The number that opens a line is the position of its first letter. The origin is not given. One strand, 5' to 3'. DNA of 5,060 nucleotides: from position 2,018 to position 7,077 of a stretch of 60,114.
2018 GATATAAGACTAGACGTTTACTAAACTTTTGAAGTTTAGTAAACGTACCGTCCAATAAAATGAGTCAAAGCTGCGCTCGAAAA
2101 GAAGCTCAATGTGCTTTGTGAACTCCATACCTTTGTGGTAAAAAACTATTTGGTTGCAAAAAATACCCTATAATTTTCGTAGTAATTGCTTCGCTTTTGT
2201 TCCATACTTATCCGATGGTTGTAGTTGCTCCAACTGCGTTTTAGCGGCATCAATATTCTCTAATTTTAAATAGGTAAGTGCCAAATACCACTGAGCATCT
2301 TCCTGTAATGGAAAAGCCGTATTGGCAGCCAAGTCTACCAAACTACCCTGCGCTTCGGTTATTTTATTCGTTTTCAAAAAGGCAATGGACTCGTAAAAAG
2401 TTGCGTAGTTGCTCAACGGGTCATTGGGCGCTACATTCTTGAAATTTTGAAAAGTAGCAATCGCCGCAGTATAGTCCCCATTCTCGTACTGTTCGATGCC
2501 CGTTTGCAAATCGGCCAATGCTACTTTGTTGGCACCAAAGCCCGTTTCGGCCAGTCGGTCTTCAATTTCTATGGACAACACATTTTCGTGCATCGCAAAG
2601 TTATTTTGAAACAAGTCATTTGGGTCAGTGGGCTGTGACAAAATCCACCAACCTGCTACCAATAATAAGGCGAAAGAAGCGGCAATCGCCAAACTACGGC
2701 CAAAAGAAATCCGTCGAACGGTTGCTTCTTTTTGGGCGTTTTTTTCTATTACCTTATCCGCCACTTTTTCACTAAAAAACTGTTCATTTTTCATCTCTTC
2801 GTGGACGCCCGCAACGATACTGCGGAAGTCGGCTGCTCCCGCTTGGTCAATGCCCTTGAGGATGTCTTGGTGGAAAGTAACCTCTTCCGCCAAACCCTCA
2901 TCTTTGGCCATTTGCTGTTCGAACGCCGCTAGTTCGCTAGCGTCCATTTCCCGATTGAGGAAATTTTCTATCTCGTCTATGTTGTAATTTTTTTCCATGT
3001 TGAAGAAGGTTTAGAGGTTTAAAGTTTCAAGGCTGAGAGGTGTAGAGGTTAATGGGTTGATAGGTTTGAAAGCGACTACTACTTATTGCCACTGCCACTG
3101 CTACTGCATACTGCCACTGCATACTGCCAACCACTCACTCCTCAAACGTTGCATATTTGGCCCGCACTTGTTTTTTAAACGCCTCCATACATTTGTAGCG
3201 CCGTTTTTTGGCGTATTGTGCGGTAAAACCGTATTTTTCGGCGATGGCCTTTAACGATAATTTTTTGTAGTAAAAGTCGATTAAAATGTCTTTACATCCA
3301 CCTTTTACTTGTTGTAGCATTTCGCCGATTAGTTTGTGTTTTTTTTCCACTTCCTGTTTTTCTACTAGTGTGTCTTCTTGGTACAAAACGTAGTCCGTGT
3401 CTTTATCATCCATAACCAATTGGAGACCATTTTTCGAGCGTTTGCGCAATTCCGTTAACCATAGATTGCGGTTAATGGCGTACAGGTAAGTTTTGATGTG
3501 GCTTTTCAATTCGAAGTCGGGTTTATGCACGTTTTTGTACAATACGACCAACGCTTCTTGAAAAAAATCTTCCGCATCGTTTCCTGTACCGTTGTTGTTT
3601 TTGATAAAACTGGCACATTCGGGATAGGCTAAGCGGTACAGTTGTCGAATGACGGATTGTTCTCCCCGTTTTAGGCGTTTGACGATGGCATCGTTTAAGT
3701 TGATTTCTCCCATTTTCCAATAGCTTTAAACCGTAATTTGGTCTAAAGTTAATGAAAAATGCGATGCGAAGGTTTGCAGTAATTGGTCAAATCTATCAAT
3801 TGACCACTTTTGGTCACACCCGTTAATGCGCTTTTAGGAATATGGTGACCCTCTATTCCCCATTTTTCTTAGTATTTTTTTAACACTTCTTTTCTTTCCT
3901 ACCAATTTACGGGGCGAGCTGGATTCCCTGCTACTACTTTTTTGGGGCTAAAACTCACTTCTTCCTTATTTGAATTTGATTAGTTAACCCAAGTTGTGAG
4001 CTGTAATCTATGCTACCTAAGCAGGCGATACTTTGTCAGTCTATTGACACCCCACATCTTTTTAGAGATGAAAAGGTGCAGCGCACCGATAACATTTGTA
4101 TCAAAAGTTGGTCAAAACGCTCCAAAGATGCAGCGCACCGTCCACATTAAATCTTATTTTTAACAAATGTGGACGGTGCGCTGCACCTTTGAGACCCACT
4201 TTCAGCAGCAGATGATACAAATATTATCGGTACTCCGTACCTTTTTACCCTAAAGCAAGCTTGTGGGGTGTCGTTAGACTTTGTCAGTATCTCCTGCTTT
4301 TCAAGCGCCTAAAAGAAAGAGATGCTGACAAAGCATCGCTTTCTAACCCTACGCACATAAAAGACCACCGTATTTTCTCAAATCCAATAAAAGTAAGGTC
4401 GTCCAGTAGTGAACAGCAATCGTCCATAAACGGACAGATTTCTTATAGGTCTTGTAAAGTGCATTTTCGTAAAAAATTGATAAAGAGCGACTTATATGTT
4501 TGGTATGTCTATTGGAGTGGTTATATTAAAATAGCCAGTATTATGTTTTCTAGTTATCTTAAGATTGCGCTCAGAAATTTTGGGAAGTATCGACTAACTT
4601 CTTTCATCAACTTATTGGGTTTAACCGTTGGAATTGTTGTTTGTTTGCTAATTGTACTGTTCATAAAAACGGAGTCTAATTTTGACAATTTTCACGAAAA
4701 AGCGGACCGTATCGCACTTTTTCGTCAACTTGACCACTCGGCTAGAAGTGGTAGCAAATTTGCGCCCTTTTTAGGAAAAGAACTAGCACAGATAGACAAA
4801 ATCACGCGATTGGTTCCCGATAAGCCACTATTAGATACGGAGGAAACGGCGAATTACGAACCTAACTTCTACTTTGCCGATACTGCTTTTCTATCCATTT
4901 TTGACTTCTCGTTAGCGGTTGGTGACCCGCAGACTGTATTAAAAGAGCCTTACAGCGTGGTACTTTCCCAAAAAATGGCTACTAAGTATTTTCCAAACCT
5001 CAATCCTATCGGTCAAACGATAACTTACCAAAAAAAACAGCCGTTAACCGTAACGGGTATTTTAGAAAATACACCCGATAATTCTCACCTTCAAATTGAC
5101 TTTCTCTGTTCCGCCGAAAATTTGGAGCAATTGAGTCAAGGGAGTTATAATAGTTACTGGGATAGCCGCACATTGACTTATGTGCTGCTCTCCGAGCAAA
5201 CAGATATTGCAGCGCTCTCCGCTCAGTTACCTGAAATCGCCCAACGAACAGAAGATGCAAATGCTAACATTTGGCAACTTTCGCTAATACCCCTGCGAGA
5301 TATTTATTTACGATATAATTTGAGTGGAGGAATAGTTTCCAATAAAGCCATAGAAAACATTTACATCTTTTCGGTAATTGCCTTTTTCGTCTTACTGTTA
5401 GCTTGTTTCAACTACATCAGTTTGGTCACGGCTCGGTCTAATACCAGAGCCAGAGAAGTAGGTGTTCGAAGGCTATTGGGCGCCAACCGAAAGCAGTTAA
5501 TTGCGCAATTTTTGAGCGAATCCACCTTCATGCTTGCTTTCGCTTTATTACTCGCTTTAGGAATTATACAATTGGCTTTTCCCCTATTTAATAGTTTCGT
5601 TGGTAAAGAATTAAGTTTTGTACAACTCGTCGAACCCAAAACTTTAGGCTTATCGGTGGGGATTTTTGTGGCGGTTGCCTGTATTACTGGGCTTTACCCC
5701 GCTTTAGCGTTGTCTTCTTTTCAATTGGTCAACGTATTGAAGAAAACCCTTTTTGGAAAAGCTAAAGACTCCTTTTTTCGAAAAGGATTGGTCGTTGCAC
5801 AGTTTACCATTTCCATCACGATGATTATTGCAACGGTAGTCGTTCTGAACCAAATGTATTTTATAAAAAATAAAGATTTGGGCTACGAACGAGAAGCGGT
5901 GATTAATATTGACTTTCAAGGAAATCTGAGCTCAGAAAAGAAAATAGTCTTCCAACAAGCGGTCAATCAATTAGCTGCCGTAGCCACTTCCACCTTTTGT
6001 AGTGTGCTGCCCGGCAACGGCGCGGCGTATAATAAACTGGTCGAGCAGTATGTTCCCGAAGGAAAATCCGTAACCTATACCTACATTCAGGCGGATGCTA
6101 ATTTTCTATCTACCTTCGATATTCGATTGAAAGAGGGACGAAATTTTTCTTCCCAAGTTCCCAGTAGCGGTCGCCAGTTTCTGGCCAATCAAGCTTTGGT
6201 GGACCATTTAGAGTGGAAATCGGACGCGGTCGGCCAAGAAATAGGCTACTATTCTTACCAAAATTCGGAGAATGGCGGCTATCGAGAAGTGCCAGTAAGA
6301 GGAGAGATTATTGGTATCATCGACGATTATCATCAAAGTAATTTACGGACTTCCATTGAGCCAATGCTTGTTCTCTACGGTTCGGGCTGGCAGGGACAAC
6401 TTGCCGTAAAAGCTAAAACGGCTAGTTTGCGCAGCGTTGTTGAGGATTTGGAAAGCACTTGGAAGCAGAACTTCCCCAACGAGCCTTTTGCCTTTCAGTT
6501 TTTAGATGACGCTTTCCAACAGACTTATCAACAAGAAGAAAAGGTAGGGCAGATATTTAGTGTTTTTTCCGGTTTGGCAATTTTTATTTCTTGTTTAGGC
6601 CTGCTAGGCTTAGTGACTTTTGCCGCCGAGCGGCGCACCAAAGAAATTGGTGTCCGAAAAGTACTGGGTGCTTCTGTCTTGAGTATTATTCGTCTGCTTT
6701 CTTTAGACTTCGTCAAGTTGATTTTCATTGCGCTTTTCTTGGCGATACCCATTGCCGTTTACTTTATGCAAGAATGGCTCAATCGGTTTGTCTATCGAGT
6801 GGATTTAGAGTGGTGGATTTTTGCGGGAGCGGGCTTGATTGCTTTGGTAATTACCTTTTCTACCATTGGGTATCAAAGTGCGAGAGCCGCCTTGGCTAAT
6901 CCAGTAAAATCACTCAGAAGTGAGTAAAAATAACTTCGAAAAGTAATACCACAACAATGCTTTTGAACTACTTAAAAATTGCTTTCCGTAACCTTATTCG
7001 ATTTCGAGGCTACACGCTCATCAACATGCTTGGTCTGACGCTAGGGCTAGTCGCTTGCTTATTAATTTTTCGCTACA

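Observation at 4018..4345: A ~330-bp nested-palindrome element present twice (second copy 12236-12564) shows concordant three-site substitutions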

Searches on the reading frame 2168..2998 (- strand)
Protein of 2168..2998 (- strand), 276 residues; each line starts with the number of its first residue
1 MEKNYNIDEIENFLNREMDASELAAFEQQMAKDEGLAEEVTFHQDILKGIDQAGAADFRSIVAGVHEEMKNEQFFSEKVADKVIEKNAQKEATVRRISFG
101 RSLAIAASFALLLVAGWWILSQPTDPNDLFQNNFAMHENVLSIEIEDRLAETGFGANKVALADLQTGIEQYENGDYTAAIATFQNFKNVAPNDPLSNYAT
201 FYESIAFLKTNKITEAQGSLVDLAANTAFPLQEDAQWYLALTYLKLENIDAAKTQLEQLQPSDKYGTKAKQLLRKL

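Call 14: search_protein_families(library=pfam, proteins=[window:2168-2998:-])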
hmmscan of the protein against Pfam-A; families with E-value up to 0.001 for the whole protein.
window:2168-2998:- (276 aa): 2 families
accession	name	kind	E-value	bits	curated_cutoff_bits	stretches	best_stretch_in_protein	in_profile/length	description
PF13432.12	TPR_16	-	4.1e-05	24.4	32.7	0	205-252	5-50/65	Tetratricopeptide repeat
PF13174.12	TPR_6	-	0.00045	21.1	26.3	0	234-259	1-26/33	Tetratricopeptide repeat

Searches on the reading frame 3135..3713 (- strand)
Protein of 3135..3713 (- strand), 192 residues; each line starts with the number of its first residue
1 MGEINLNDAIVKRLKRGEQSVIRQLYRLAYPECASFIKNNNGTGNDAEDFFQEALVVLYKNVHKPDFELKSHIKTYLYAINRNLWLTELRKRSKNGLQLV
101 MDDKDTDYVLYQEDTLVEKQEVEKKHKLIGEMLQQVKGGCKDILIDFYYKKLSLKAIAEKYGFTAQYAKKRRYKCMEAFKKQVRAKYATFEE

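Call 14: search_protein_families(library=pfam, proteins=[window:3135-3713:-])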
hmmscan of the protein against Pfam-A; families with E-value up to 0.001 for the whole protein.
window:3135-3713:- (192 aa): 1 family
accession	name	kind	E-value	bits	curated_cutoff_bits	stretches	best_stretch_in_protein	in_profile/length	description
PF04542.20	Sigma70_r2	-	8.2e-10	38.8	24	1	25-94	1-70/71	Sigma-70 region 2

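Call 29: find_encoding_contigs(protein=window:3135-3713:-, flank=10000, max_places=10)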
Protein window:3135-3713:- (192 aa): 1 contig read that carries it; 1 place shown.
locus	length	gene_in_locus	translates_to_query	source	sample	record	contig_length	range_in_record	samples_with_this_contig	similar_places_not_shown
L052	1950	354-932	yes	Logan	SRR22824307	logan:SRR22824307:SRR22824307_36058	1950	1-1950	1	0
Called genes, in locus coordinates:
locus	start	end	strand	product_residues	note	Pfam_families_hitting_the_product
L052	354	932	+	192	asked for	PF04542:Sigma70_r2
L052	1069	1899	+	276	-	-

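Call 39: find_homologous_proteins(query=window:3135-3713:-, max_evalue=1e-20)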
Query window:3135-3713:- (192 aa): 19 proteins with E <= 1e-20 among 105 candidates.
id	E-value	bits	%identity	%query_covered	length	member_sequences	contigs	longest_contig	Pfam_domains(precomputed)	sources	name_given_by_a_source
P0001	1.8e-121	421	100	100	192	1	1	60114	PF04542.21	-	-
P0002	3.5e-103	361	86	99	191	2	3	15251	PF04542.21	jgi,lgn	-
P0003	9.1e-103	360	84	99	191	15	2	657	PF04542.21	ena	-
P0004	2.3e-97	342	81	100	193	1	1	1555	PF04542.21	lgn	-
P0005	6.0e-93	328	76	97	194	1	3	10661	PF04542.21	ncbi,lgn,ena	-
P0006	7.7e-93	328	76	99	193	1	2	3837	PF04542.21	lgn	-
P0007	1.6e-92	327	78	97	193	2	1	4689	PF04542.21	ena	-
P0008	1.3e-90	320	78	97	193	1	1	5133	PF04542.21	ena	-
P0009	5.3e-81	289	67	98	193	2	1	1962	PF04542.21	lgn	-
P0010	4.5e-76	273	64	99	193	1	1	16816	PF04542.21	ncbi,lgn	ncbi:MAG: sigma-70 family RNA polymerase sigma factor [Bacteroidota bacterium]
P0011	1.9e-69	251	61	95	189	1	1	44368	PF04542.21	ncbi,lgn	-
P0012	2.5e-69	251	62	95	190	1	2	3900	PF04542.21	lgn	-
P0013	8.4e-69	249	60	95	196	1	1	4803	PF04542.21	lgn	-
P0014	1.6e-67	245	86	69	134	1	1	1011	-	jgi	-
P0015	3.3e-67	244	60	98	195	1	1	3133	PF04542.21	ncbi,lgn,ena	-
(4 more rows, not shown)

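Call 41: find_encoding_contigs(protein=P0002, flank=10000, max_places=5)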
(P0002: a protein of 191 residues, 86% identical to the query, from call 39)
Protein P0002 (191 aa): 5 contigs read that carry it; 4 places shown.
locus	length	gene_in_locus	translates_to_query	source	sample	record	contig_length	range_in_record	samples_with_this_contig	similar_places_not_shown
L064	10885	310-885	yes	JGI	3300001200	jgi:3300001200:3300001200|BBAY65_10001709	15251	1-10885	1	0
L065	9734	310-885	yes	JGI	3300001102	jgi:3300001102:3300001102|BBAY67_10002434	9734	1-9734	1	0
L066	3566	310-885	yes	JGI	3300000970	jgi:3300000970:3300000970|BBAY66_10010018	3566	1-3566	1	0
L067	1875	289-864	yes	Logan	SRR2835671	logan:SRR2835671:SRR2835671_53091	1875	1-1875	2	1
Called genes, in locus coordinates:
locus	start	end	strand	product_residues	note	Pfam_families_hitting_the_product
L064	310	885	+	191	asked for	PF04542:Sigma70_r2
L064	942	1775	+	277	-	PF13432:TPR_16 (faint)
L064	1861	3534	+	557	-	-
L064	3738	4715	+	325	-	-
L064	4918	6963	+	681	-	PF18962:Por_Secre_tail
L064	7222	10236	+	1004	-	PF07719:TPR_2 (faint), PF13181:TPR_8 (faint), PF14559:TPR_19 (faint), PF17874:TPR_MalT (faint), PF24885:TPR_NPHP3 (weak), PF13374:TPR_10 (faint), PF13424:TPR_12, PF12770:CHAT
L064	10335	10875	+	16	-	-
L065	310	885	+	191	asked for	PF04542:Sigma70_r2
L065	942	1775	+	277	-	PF13432:TPR_16 (faint)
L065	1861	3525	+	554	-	-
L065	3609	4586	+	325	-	-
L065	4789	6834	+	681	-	PF18962:Por_Secre_tail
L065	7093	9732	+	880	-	?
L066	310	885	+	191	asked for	PF04542:Sigma70_r2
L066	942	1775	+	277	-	PF13432:TPR_16 (faint)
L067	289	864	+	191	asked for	PF04542:Sigma70_r2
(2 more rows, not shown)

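Call 42: find_encoding_contigs(protein=P0005, flank=10000, max_places=5)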
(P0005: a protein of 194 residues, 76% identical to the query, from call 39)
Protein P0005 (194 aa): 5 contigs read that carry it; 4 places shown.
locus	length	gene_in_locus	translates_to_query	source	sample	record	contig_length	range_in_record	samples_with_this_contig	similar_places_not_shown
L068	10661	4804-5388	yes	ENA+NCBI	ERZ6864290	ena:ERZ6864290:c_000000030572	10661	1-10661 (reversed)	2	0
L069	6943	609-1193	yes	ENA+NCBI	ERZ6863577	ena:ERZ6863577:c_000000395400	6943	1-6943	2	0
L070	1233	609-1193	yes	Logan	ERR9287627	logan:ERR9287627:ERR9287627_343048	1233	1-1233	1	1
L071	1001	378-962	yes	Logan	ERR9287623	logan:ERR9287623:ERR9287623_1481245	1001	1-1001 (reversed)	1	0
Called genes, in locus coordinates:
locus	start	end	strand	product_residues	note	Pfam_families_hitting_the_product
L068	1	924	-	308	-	?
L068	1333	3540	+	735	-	PF07695:7TMR-DISM_7TM, PF00211:Guanylate_cyc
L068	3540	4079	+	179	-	PF01872:RibD_C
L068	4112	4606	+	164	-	PF05163:DinB, PF12867:DinB_2 (weak)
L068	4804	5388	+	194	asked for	PF04542:Sigma70_r2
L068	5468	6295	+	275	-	-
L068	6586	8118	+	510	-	-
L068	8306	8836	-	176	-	PF02525:Flavodoxin_2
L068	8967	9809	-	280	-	PF22200:ExsA_N, PF00165:HTH_AraC (weak), PF12833:HTH_18, PF00165:HTH_AraC (weak)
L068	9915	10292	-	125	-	PF12893:Lumazine_bd_2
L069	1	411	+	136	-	?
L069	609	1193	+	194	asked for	PF04542:Sigma70_r2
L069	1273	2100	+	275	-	-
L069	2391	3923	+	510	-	-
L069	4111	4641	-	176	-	PF02525:Flavodoxin_2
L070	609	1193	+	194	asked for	PF04542:Sigma70_r2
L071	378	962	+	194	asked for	PF04542:Sigma70_r2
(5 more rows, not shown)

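Call 54: find_encoding_contigs(protein=P0010, flank=10000, max_places=3)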
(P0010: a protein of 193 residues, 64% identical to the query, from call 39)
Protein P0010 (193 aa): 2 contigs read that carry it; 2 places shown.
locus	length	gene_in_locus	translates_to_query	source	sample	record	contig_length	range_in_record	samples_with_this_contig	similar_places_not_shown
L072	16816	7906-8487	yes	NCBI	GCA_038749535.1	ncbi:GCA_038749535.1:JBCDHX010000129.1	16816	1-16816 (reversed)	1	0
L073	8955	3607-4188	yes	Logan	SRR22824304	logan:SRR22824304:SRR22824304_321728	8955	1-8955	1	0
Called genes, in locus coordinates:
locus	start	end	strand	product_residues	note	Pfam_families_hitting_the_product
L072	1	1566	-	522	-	PF13620:CarboxypepD_reg, PF13715:CarbopepD_reg_2, PF07715:Plug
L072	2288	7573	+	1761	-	PF24517:CBM96, PF13290:CHB_HEX_C_1, PF13287:Fn3_assoc, PF13290:CHB_HEX_C_1 (weak), PF18962:Por_Secre_tail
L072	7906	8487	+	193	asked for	PF04542:Sigma70_r2 (weak)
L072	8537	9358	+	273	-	-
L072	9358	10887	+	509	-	-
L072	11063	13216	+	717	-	PF18962:Por_Secre_tail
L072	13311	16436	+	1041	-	PF00515:TPR_1 (faint), PF07719:TPR_2 (faint), PF13176:TPR_7 (faint), PF13181:TPR_8 (faint), PF13374:TPR_10 (faint), PF13424:TPR_12, PF24885:TPR_NPHP3 (weak), PF12770:CHAT, +1 more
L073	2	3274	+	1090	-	?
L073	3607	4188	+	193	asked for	PF04542:Sigma70_r2 (weak)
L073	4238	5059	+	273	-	-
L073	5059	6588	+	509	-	-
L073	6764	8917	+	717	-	PF18962:Por_Secre_tail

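Call 55: find_encoding_contigs(protein=P0011, flank=10000, max_places=3)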
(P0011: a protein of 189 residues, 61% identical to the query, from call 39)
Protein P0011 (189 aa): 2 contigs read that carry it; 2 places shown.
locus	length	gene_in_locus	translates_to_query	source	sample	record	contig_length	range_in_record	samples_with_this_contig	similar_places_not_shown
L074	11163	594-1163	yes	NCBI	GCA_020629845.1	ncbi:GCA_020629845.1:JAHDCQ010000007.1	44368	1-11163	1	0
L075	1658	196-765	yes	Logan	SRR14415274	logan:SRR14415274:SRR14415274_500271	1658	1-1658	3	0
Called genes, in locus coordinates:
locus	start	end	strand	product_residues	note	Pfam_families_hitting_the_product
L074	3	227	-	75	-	?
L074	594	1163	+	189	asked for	PF04542:Sigma70_r2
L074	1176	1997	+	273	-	-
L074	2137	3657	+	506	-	-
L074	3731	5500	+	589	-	PF00030:Crystall (faint)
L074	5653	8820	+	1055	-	PF07719:TPR_2 (faint), PF13432:TPR_16 (faint), PF17874:TPR_MalT (faint), PF24885:TPR_NPHP3 (weak), PF13424:TPR_12, PF24885:TPR_NPHP3 (weak), PF13424:TPR_12, PF12770:CHAT, +3 more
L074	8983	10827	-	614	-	PF01477:PLAT (weak)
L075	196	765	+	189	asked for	PF04542:Sigma70_r2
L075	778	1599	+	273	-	-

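Call 56: find_encoding_contigs(protein=P0004, flank=10000, max_places=3)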
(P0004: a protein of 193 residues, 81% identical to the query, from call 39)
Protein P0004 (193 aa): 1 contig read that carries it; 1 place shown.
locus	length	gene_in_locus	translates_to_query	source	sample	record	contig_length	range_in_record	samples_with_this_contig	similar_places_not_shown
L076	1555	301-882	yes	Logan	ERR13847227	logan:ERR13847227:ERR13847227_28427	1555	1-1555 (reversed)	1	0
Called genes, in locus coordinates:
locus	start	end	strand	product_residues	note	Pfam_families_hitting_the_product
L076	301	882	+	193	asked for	PF04542:Sigma70_r2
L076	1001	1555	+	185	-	?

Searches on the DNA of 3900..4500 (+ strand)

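Call 10: search_dna_similar(query=window:3980-4380:+, collection=plasmids, mode=distant, max_rows=40, max_evalue=0.001)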
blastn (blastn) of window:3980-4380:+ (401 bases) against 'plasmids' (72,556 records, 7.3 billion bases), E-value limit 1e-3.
No match.

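Call 38: search_rna_families(source=window, start=3900, end=4500, threshold=evalue, max_evalue=1)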
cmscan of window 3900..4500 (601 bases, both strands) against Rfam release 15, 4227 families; matches with E-value up to 1: 7.
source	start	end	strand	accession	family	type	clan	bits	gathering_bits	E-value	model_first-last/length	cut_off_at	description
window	4125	4189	-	RF00756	mir-299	Gene; miRNA;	-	36.8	67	2.4e-06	1-63/63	no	mir-299 microRNA precursor family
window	4125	4189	+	RF00756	mir-299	Gene; miRNA;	-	35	67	8.1e-06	1-63/63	no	mir-299 microRNA precursor family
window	4121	4193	-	RF03556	mir-559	Gene; miRNA;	-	32.1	95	0.00027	1-91/91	no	mir-559 microRNA precursor family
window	4115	4201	-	RF04223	MIR2619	Gene; miRNA;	-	27.2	113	0.00026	1-202/202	no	MIR2619 microRNA precursor family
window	4114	4199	-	RF00665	mir-290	Gene; miRNA;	CL00096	22.4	51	0.061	1-70/70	no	mir-290 microRNA precursor family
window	4354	4411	+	RF01940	hvt-mir-H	Gene; miRNA;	-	21.2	96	0.041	1-64/64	no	hvt-mir-H9 microRNA precursor family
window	4130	4184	+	RF04133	MIR2646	Gene; miRNA;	-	16.3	245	0.42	1-256/256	no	MIR2646 microRNA precursor family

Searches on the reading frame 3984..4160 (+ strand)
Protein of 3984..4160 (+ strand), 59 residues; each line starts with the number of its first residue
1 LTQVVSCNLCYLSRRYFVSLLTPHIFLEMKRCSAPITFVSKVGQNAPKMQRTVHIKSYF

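Call 33: find_homologous_proteins(query=window:3984-4160:+, max_evalue=0.01)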
Query window:3984-4160:+: no candidate shares three 5-residue words with the query. No homologue found.

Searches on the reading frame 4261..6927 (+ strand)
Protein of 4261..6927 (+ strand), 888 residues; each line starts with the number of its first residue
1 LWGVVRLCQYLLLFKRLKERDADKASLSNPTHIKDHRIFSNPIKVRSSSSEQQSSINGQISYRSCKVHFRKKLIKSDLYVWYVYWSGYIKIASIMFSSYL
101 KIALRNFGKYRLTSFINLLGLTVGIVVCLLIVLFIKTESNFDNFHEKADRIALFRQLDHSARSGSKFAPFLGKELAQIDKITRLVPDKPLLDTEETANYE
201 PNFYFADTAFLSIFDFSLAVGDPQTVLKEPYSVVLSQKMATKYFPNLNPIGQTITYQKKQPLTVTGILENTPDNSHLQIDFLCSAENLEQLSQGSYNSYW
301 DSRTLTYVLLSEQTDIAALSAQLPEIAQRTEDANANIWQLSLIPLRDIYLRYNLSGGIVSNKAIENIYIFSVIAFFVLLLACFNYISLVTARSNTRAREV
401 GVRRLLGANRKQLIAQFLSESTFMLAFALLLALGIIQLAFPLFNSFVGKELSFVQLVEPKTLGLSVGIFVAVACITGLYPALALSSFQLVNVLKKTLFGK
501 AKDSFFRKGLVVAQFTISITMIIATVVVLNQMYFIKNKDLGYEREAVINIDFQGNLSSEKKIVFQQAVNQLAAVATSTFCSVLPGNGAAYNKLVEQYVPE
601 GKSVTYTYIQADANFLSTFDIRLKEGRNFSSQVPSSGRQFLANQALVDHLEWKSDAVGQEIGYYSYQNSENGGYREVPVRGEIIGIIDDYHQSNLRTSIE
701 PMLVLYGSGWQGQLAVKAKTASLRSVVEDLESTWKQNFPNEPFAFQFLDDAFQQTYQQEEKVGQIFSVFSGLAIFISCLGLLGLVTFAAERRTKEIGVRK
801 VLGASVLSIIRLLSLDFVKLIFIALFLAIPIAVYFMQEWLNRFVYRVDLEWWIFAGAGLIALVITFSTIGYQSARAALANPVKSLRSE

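Call 14: search_protein_families(library=pfam, proteins=[window:4261-6927:+])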
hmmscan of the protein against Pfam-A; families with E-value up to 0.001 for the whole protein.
window:4261-6927:+ (888 aa): 2 families
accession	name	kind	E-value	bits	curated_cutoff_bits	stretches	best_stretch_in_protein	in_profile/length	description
PF12704.14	MacB_PCD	-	1.7e-28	100.8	27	1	114-325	1-206/207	MacB-like periplasmic core domain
PF02687.27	FtsX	-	2.2e-23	83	25.5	2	372-487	2-118/120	FtsX-like permease C-terminal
